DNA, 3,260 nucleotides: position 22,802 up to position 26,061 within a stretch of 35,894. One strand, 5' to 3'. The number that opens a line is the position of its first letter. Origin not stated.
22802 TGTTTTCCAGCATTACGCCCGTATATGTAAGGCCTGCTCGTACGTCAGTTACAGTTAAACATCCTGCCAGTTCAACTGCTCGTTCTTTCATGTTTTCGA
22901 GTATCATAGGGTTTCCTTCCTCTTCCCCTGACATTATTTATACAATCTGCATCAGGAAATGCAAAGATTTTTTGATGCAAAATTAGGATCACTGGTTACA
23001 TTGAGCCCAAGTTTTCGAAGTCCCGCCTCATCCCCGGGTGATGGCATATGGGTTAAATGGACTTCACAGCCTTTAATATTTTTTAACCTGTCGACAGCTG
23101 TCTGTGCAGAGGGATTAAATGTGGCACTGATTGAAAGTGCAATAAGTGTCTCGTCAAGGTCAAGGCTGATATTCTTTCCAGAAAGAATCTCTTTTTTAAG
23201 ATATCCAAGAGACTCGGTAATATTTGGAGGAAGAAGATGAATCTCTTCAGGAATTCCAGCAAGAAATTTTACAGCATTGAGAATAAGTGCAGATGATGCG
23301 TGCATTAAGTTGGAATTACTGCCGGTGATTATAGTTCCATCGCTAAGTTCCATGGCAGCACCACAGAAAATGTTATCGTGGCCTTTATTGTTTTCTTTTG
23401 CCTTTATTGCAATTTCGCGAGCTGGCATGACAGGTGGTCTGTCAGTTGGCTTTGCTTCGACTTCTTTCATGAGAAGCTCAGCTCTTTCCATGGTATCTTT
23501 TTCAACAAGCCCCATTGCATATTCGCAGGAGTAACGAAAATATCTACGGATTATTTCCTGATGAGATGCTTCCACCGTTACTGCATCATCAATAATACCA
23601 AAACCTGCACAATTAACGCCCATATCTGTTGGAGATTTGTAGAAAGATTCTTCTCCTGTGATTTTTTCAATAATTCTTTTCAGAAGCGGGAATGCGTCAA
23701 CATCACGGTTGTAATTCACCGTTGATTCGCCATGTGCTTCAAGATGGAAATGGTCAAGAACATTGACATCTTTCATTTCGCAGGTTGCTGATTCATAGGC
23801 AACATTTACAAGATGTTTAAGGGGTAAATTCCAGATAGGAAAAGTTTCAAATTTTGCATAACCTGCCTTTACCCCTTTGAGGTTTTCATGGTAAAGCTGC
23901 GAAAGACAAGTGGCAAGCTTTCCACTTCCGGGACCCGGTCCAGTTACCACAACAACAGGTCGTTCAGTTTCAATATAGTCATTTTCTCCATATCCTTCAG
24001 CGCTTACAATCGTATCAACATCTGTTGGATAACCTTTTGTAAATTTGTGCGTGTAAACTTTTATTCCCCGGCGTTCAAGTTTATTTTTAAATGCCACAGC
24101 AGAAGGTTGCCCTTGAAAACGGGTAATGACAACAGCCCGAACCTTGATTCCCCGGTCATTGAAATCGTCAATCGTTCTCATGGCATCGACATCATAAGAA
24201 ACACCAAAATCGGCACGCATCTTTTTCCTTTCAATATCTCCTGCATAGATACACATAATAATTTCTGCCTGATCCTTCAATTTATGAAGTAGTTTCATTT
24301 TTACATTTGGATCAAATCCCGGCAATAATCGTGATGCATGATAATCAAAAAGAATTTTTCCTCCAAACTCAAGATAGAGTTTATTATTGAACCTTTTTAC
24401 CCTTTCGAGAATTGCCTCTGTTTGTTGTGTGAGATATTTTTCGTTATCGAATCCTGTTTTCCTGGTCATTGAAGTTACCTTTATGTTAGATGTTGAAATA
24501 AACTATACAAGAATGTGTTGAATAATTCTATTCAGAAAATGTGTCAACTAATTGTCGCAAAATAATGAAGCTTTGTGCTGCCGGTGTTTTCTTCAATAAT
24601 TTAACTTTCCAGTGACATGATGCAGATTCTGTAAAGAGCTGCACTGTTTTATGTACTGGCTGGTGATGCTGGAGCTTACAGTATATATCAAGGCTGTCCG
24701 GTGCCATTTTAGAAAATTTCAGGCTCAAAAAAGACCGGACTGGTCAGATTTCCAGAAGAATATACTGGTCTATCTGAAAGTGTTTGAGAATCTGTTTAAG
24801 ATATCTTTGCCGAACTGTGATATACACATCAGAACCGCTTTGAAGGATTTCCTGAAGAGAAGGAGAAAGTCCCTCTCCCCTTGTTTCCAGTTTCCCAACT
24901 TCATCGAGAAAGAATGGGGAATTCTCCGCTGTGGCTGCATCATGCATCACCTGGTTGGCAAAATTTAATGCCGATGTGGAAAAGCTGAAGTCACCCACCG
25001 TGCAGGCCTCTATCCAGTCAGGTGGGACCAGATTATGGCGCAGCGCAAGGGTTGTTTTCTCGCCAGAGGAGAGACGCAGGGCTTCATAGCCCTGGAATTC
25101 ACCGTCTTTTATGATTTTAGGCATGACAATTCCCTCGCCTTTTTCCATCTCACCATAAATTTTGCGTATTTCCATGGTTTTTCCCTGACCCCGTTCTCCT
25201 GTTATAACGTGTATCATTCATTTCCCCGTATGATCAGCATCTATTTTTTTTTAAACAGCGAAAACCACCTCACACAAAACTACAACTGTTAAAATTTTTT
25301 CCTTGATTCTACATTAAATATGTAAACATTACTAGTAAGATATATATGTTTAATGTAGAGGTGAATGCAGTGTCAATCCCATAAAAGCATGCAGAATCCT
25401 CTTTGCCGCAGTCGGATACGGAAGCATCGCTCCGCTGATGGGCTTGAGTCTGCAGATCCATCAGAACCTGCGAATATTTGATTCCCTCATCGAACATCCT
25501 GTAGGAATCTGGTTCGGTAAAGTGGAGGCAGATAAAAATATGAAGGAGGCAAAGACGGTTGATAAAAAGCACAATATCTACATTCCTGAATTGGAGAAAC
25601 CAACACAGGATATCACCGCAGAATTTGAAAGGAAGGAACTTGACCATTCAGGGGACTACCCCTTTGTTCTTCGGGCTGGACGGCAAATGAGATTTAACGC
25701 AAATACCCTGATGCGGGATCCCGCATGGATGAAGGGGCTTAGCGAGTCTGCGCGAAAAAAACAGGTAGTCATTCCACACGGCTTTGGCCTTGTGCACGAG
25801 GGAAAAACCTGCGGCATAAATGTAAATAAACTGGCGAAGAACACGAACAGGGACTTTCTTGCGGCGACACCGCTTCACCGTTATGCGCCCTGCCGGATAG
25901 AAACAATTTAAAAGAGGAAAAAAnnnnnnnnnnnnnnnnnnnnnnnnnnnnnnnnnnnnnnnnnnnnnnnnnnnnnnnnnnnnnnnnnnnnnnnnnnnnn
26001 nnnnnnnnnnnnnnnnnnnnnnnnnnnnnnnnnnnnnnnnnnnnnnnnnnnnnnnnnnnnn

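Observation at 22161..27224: Divergent six-gene cluster of function-unknown families with a metal / molybdopterin-cofactor flavour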

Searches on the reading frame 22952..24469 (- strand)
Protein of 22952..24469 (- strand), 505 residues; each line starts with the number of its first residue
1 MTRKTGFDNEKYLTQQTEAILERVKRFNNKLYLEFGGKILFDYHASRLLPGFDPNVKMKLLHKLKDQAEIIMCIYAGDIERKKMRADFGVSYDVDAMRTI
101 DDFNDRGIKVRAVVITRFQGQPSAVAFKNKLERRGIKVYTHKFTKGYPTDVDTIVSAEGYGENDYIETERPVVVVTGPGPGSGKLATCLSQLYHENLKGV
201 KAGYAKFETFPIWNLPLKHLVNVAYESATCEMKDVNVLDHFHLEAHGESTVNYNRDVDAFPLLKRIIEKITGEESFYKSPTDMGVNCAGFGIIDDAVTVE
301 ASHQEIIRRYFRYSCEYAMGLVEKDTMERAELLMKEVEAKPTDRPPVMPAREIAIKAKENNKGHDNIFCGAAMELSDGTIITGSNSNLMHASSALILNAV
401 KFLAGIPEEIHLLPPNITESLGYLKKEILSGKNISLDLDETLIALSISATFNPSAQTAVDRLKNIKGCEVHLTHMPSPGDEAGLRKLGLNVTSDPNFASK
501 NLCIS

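Call 3: search_protein_families(library=pfam, proteins=[window:22952-24469:-], max_evalue=0.01)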
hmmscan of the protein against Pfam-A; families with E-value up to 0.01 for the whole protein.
window:22952-24469:- (505 aa): 2 families
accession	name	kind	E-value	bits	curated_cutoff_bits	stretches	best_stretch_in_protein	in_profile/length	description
PF08903.17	DUF1846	-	3e-167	556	27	1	6-337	2-332/333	Domain of unknown function DUF1846, N-terminal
PF20921.3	DUF1846_C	-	1.4e-53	181.1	27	1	343-502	2-152/153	Domain of unknown function DUF1846, C-terminal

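Call 4: search_protein_families(library=ncbifam, proteins=[window:22952-24469:-], max_evalue=0.01)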
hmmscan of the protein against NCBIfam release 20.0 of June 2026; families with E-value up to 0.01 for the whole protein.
window:22952-24469:- (505 aa): 1 family
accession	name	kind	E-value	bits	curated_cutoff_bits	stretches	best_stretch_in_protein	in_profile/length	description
NF010184.0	PRK13663.1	equivalog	1e-227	756.6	631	1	3-502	2-491/494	hypothetical protein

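Call 32: find_related_loci(query=window:22952-24469:-, collection=genome_contigs, flank=8000)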
Query window:22952-24469:- (505 aa) in genome_contigs; peptide patterns used: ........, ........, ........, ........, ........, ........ (x = any residue, [..] = any of these).
596 stretches matched a pattern; 557 encode a relative of the query (tblastn E <= 1e-3); the best 80 are kept; 80 distinct loci.
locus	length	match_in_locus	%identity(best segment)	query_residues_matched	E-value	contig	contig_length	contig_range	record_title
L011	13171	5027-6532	75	1-502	0e+0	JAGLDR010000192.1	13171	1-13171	MAG: bacterium isolate SW_4_4 ROV167.bin.4.fa_192, whole genome shotgun sequence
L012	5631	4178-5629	77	1-484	0e+0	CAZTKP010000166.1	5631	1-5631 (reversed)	MAG TPA_asm: uncultured Spirochaetales bacterium isolate binchicken_co42_486 genome assembly, contig: NODE_27973_length_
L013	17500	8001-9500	72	6-505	0e+0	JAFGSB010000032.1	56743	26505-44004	MAG: candidate division KSB1 bacterium isolate Zod_Metabat.863 k87_2414430, whole genome shotgun sequence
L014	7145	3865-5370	72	1-502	0e+0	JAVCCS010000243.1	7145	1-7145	MAG: Candidatus Theseobacter exili isolate MAG_3300035698_1968 Ga0374944_279730, whole genome shotgun sequence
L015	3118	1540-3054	71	1-505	0e+0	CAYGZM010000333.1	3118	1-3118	MAG TPA_asm: uncultured Pirellulales bacterium isolate ERP119294_co1_448 genome assembly, contig: NODE_59484_length_3118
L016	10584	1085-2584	71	6-505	0e+0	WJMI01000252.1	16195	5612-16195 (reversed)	MAG: Chitinivibrionales bacterium isolate RBin_290 k141_3018697, whole genome shotgun sequence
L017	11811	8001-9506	71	1-502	0e+0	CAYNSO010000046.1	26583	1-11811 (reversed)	MAG TPA_asm: uncultured Cytophagia bacterium isolate SRP192927_co6_462 genome assembly, contig: NODE_3569_length_26583_c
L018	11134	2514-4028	72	1-505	0e+0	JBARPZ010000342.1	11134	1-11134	MAG: Sedimentisphaerales bacterium isolate MFD13424_ilm_asm_bin26 k127_324195, whole genome shotgun sequence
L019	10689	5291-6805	72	1-505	0e+0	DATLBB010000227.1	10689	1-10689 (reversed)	MAG TPA_asm: Sedimentisphaerales bacterium isolate SMAG_U14287 k141_2371078, whole genome shotgun sequence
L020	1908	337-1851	72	1-505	0e+0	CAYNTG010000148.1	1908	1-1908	MAG TPA_asm: uncultured bacterium isolate SRP191223_co1_365 genome assembly, contig: NODE_113453_length_1908_cov_20.0939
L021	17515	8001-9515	71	1-505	0e+0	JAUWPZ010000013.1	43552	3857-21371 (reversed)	MAG: Sedimentisphaerales bacterium isolate CSMAG_2489 CSMAG_2489_k141_740847_length_43552_cov_15.6878, whole genome shot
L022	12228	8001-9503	71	5-505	0e+0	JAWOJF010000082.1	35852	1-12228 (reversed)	MAG: Ignavibacteriaceae bacterium isolate CWP6-1.bin.76 k191_1866539, whole genome shotgun sequence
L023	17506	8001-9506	70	4-505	0e+0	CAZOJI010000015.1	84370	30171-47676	MAG TPA_asm: uncultured Gemmatimonadaceae bacterium isolate SRP141376_co2_135 genome assembly, contig: NODE_718_length_8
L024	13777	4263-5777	70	1-505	0e+0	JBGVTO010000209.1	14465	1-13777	MAG: Phycisphaerae bacterium isolate S_218_B3 k127_643813, whole genome shotgun sequence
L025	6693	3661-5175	70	1-505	0e+0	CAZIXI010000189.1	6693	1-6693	MAG TPA_asm: uncultured bacterium isolate SRP077602_co2_311 genome assembly, contig: NODE_16975_length_6693_cov_3.886261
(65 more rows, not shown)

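Call 37: search_protein_families(library=pfam, alignment_id=A3, max_evalue=0.001)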
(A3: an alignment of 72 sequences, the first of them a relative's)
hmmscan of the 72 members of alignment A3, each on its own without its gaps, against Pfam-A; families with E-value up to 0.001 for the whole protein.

A. member 1, L011:6558-8696:- (712 aa): 0 families

B. families by the number of members that match (of 72 scanned): 134 families (the first 25 are shown)
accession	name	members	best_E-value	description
PF07690.21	MFS_1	8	7.4e-42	Major Facilitator Superfamily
PF03092.22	BT1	6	8.6e-17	BT1 family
PF12832.13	MFS_1_like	5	1e-11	MFS_1 like family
PF03209.21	PUCC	4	3.8e-08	PUCC protein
PF07228.17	SpoIIE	3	3.1e-49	Stage II sporulation protein E (SpoIIE)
PF06418.20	CTP_synth_N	2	7.7e-126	CTP synthase N-terminus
PF01261.30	AP_endonuc_2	2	9.4e-47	Xylose isomerase-like TIM barrel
PF00117.34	GATase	2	3.1e-41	Glutamine amidotransferase class-I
PF00085.26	Thioredoxin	2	2.7e-29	Thioredoxin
PF01497.23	Peripla_BP_2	2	1.3e-24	Periplasmic binding protein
PF13098.12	Thioredoxin_2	2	1.1e-06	Thioredoxin-like domain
PF05977.19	MFS_3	2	1.2e-06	Transmembrane secretion effector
PF07722.19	Peptidase_C26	2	1.4e-06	Peptidase C26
PF13567.11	DUF4131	2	0.00021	Domain of unknown function (DUF4131)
PF10518.14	TAT_signal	2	0.00032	TAT (twin-arginine translocation) pathway signal sequence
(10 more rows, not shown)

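Call 38: search_protein_families(library=pfam, alignment_id=A4, max_evalue=0.001)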
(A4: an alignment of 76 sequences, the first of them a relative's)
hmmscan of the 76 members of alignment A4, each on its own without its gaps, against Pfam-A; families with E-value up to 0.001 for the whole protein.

A. member 1, L011:4635-4883:- (82 aa): 1 family
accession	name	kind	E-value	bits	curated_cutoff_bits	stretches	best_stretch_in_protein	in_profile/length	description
PF01402.27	RHH_1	-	4.8e-05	23.6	20.5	1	12-46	2-36/39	Ribbon-helix-helix protein, copG family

B. families by the number of members that match (of 76 scanned): 110 families (the first 25 are shown)
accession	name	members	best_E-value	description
PF00037.32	Fer4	5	1.3e-16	4Fe-4S binding domain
PF13237.11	Fer4_10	4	9.1e-14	4Fe-4S dicluster domain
PF12838.12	Fer4_7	4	4.1e-12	4Fe-4S dicluster domain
PF13187.11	Fer4_9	4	6.9e-10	4Fe-4S dicluster domain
PF13183.11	Fer4_8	4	9.2e-09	4Fe-4S dicluster domain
PF13484.11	Fer4_16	4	2.5e-07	4Fe-4S double cluster binding domain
PF13534.11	Fer4_17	4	6.5e-07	4Fe-4S dicluster domain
PF02786.22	CPSase_L_D2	3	1.5e-112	Carbamoyl-phosphate synthase L chain, ATP binding domain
PF25596.1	CPSase_L_D1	3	1.6e-102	Carbamoyl phosphate synthase preATP-grasp domain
PF02787.25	CPSase_L_D3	3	1.4e-23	Carbamoyl-phosphate synthetase large chain, oligomerisation domain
PF02142.27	MGS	3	6.1e-22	MGS-like domain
PF02222.28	ATP-grasp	3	8.1e-22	ATP-grasp domain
PF04015.17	DUF362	3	3.6e-17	Domain of unknown function (DUF362)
PF09383.16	NIL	3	2.4e-15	NIL domain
PF15632.11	ATPgrasp_Ter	3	3.5e-13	ATP-grasp in the biosynthetic pathway with Ter operon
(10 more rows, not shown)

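Call 75: search_solved_structures(query=window:22952-24469:-, max_evalue=0.001)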
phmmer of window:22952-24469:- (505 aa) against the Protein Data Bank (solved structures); distinct sequences matched with E-value up to 0.001: 2.
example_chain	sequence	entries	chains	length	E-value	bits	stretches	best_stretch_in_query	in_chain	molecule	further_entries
3bh1_A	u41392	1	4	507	9.9e-162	542.3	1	4-501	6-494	UPF0371 protein DIP2346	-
7f00_A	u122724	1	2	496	3.8e-160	537.1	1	3-498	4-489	UPF0371 protein SPRM200_0309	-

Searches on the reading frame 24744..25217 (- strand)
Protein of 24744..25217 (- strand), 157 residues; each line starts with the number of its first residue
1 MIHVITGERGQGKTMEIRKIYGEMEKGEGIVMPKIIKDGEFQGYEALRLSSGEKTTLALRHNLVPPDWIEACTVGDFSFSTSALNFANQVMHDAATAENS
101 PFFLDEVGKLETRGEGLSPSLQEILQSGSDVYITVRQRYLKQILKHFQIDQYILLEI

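Call 3: search_protein_families(library=pfam, proteins=[window:24744-25217:-], max_evalue=0.01)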
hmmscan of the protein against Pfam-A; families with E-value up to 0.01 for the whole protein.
window:24744-25217:- (157 aa): 3 families
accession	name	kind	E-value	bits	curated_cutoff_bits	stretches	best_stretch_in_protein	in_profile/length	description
PF03266.21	NTPase_1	-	6.2e-13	49.4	23.9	1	4-147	3-144/168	NTPase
PF10649.15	DUF2478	-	0.00014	21.9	22.3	1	81-142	76-137/159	Protein of unknown function (DUF2478)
PF13173.12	AAA_14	-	0.00089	19.7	27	0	54-134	15-96/129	AAA domain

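Call 4: search_protein_families(library=ncbifam, proteins=[window:24744-25217:-], max_evalue=0.01)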
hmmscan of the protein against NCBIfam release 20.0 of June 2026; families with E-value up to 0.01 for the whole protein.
window:24744-25217:- (157 aa): 1 family
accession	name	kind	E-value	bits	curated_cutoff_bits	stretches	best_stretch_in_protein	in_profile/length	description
NF010248.0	PRK13695.1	equivalog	7.9e-15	55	156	1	4-148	7-149/180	NTPase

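Call 76: search_solved_structures(query=window:24744-25217:-, max_evalue=0.1)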
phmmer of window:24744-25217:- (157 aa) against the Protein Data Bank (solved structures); distinct sequences matched with E-value up to 0.1: 1.
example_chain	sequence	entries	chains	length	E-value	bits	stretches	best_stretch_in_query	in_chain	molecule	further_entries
1ye8_A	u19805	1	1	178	0.085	16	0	4-146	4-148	Hypothetical UPF0334 kinase-like protein AQ_1292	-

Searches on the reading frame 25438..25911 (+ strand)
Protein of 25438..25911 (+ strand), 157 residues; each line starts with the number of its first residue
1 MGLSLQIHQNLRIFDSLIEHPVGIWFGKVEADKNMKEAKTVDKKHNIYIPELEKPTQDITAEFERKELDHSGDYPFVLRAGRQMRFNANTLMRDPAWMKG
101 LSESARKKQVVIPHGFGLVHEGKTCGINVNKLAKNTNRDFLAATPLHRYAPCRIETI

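Call 3: search_protein_families(library=pfam, proteins=[window:25438-25911:+], max_evalue=0.01)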
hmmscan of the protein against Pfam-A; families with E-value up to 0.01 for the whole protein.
window:25438-25911:+ (157 aa): 0 families

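Call 4: search_protein_families(library=ncbifam, proteins=[window:25438-25911:+], max_evalue=0.01)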
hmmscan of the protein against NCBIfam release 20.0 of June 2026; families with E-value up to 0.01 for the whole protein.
window:25438-25911:+ (157 aa): 0 families

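Call 6: search_protein_families(library=pfam, proteins=[window:25438-25911:+], max_evalue=10)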
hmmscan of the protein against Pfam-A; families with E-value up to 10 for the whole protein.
window:25438-25911:+ (157 aa): 0 families

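Call 97: predict_structure(alignment_id=A1)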
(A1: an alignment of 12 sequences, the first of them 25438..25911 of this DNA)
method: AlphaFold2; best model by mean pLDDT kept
length: 157 residues; sequences in the alignment: 12
mean_pLDDT: 33.4   pTM: 0.20
mean pLDDT of the five models: 33.4, 33.2, 33.1, 32.7, 32.4
residues with pLDDT >= 90: 0; 70-90: 0; 50-70: 0; < 50: 157
segments of 3 or more residues with pLDDT < 50: 1-157
pLDDT, mean of each block of 10 residues (from residue 1): 30 40 33 33 34 43 43 33 25 26 30 35 36 35 32 27
secondary structure, 60 per line:
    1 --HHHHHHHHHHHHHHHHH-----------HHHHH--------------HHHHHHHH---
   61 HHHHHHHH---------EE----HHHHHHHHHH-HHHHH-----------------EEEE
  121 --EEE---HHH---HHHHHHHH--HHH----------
elements in order: H3-19 H31-35 H50-57 H61-68 H84-93 H95-99 E117-120 E123-125 H135-142
